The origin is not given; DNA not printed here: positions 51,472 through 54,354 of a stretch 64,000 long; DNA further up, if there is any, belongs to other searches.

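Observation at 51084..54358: LanKC + HFCD decarboxylase + C-terminal-Cys precursor: predicted avionin-containing peptide without lipolanthine lipid-tailoring genes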

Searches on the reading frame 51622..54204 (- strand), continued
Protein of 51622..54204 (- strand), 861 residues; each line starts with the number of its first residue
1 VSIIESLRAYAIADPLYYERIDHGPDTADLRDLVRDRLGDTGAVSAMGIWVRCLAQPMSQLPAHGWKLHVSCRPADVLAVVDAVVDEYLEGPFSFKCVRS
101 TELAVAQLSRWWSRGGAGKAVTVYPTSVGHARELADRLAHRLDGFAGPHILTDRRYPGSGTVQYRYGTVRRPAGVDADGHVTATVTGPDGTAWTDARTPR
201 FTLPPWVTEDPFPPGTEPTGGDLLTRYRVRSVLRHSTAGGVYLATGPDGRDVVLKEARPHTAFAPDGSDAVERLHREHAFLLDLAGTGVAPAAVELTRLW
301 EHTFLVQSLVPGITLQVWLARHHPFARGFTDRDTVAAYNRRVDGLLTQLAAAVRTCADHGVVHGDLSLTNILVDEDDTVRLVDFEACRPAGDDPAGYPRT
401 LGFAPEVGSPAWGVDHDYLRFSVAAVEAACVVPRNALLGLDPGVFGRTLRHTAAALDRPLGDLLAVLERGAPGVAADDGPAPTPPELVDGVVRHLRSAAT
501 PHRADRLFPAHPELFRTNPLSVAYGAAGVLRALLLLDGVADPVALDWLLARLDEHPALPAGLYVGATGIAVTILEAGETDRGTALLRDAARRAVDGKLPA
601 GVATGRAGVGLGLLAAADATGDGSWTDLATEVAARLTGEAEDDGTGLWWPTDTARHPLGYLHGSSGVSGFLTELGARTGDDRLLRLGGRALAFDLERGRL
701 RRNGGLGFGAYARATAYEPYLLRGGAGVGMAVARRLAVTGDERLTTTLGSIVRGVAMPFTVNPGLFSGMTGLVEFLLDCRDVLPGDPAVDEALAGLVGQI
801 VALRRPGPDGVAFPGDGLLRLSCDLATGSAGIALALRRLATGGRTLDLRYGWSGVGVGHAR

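Call 52: search_dna_similar(query=window:51622-54204:-, collection=plasmids, mode=protein, max_rows=25, max_evalue=1e-20)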
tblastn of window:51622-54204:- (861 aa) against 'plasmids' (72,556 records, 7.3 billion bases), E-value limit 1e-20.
Records with a match: 55; places in all: 59; records where one place covers at least 80% of the query: 0.
Best place of each record, by identity: <60% 55.
By first word of the organism name: Streptomyces 23; Bacillus 9; Staphylococcus 7; Deinococcus 2; Priestia 2; Amycolatopsis 1; Hoyosella 1; Embleya 1; Nonomuraea 1; Kitasatospora 1; and 7 more.
By predicted mobility (MOB-suite, as given by PLSDB): non-mobilizable 34; mobilizable 20; conjugative 1.
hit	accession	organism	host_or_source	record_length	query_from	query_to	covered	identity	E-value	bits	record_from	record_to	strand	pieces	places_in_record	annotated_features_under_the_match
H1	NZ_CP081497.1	Streptomyces sp. BHT-5-2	whole organism,plant soil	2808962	1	573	67%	32.9%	1e-51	204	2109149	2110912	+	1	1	none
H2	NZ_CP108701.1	Streptomyces sp. NBC_01006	-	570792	4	573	66%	33.0%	1e-43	179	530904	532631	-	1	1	lanKC: class III lanthionine synthetase LanKC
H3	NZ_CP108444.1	Streptomyces sp. NBC_01276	-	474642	4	573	66%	33.0%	2e-37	160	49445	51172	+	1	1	lanKC: class III lanthionine synthetase LanKC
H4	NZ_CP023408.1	Streptomyces fungicidicus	Pig,cell culture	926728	59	577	60%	35.7%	6e-48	193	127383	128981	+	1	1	lanKC: class III lanthionine synthetase LanKC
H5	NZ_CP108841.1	Streptomyces chartreusis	-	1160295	10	570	65%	32.7%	1e-41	174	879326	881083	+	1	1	none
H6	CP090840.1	Streptomyces viridifaciens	Whole organism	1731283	1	578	67%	31.7%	2e-49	197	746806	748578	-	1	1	lanKC: class III lanthionine synthetase LanKC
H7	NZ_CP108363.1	Streptomyces sp. NBC_01343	-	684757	48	573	61%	33.5%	1e-40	170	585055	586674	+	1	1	lanKC: class III lanthionine synthetase LanKC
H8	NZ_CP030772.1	Streptomyces sp. YIM 121038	pure culture,soil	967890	45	579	62%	32.5%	3e-44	181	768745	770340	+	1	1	lanKC: class III lanthionine synthetase LanKC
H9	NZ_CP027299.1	Streptomyces sp. SGAir0924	whole organism,air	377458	61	570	59%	33.8%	8e-42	174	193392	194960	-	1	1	lanKC: class III lanthionine synthetase LanKC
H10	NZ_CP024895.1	Amycolatopsis sp. AA4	Soil sample,soil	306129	50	573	61%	32.5%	3e-40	169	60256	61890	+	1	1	lanKC: class III lanthionine synthetase LanKC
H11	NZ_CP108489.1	Streptomyces sp. NBC_01244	-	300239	47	579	62%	31.3%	2e-38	163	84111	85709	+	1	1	lanKC: class III lanthionine synthetase LanKC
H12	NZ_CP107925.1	Streptomyces sp. NBC_00435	-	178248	47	579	62%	30.8%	1e-38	164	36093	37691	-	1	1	lanKC: class III lanthionine synthetase LanKC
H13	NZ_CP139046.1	Streptomyces sp. KN37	whole organism,Kanas soil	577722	45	573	61%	30.5%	6e-37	158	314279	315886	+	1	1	lanKC: class III lanthionine synthetase LanKC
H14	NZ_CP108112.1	Streptomyces virginiae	-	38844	50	573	61%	30.3%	2e-37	160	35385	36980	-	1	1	lanKC: class III lanthionine synthetase LanKC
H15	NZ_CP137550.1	Streptomyces sp. N50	Selaginella tamariscina,cell ...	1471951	48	521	55%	33.3%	3e-43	178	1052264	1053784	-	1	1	record has no annotation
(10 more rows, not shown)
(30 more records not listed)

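Call 61: search_protein_families(library=ncbifam, proteins=[window:51622-54204:-], max_evalue=0.01)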
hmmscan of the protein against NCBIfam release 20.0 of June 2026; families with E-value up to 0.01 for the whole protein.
window:51622-54204:- (861 aa): 11 families
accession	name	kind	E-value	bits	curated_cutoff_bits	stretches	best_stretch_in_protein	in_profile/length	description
NF038151.1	lanthi_synth_III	equivalog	1.3e-206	688.7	575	1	9-836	3-832/833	class III lanthionine synthetase LanKC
NF038150.1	lanthi_synth_IV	equivalog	9.6e-130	434.4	650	2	48-407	7-365/851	class IV lanthionine synthetase LanL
TIGR03897.1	lanti_2_LanM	subfamily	2e-11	42.5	304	1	600-840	692-930/932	type 2 lanthipeptide synthetase LanM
NF033068.1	APH_3p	equivalog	3.4e-06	26.7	205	1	339-384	155-200/255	APH(3') family aminoglycoside O-phosphotransferase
NF002475.0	PRK01723.1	equivalog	1.3e-05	24.4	142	1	346-388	149-191/241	3-deoxy-D-manno-octulosonic acid kinase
NF047741.1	antiphage_MADS6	equivalog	2.9e-05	22.8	460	1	346-391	305-350/612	methylation-associated defense system protein kinase MAD6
NF033483.0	PknB_PASTA_kin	equivalog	0.00022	20.4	450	1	301-384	80-151/563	Stk1 family PASTA domain-containing Ser/Thr kinase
NF041408.1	XopAU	subfamily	0.00039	20.1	450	1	350-394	338-383/498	XopAU family type III secretion system effector serine/threonine kinase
NF052427.1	StpK7MSMEG_1200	equivalog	0.00044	18.9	900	1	345-393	113-161/601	serine/threonine protein kinase StpK7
NF011463.0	PRK14879.1-4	equivalog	0.0012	18.3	188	1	328-384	102-157/237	Kae1-associated kinase Bud32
TIGR03724.2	arch_bud32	equivalog_domain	0.0031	17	125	1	344-384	89-128/193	KEOPS complex kinase/ATPase Bud32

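Call 65: find_encoding_contigs(protein=P0035, flank=10000, max_places=1)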
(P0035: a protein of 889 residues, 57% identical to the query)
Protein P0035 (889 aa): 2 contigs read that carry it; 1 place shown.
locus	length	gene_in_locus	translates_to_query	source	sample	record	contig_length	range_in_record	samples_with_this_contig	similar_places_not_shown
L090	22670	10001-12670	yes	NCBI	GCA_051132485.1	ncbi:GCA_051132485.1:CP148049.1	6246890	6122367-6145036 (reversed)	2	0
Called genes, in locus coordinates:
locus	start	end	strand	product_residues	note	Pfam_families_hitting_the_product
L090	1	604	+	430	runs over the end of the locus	PF00675:Peptidase_M16, PF05193:Peptidase_M16_C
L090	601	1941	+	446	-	PF00675:Peptidase_M16, PF05193:Peptidase_M16_C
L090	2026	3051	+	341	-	PF01118:Semialdhyde_dh, PF02774:Semialdhyde_dhC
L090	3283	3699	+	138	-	PF00571:CBS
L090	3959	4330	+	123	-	PF02036:SCP2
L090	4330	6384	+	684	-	PF14742:GDE_N_bis, PF06202:GDE_C, PF22422:MGH1-like_GH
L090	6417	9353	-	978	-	PF13191:AAA_16, PF00196:GerE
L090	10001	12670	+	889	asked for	PF25816:RamC_N, PF00069:Pkinase (weak), PF05147:LANC_like (weak)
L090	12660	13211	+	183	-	PF02441:Flavoprotein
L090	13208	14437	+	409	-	PF05977:MFS_3, PF07690:MFS_1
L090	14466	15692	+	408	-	PF08007:JmjC_2, PF13621:Cupin_8 (weak)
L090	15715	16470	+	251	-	PF01553:Acyltransferase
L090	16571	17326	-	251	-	-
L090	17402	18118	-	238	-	PF00072:Response_reg, PF00196:GerE (weak), PF08281:Sigma70_r4_2 (weak)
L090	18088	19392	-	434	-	-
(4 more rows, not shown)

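Call 66: find_encoding_contigs(protein=P0041, flank=10000, max_places=1)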
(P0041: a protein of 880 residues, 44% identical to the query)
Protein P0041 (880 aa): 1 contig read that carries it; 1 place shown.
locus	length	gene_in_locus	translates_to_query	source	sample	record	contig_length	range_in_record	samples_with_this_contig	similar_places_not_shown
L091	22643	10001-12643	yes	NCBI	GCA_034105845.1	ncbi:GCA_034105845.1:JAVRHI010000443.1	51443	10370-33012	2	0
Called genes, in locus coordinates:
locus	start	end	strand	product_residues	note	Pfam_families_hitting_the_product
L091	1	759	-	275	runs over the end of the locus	PF22673:MCP-like_PDC_1 (weak)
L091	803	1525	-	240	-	PF00392:GntR, PF02082:Rrf2 (weak), PF07729:FCD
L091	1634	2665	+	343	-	PF00005:ABC_tran, PF13304:AAA_21 (faint), PF08402:TOBE_2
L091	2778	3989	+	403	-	PF01547:SBP_bac_1, PF13531:SBP_bac_11 (faint), PF13416:SBP_bac_8, PF13343:SBP_bac_6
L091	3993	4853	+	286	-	PF00528:BPD_transp_1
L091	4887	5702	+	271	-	PF00528:BPD_transp_1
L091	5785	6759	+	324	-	PF00291:PALP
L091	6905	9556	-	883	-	PF13191:AAA_16, PF13401:AAA_22 (faint), PF13424:TPR_12 (weak), PF00196:GerE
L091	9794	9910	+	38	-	-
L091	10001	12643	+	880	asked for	PF25816:RamC_N, PF00069:Pkinase, PF05147:LANC_like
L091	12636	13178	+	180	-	PF02441:Flavoprotein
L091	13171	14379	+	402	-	PF05977:MFS_3, PF07690:MFS_1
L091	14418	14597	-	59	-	-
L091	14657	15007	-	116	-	PF01740:STAS, PF13466:STAS_2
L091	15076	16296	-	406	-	PF00144:Beta-lactamase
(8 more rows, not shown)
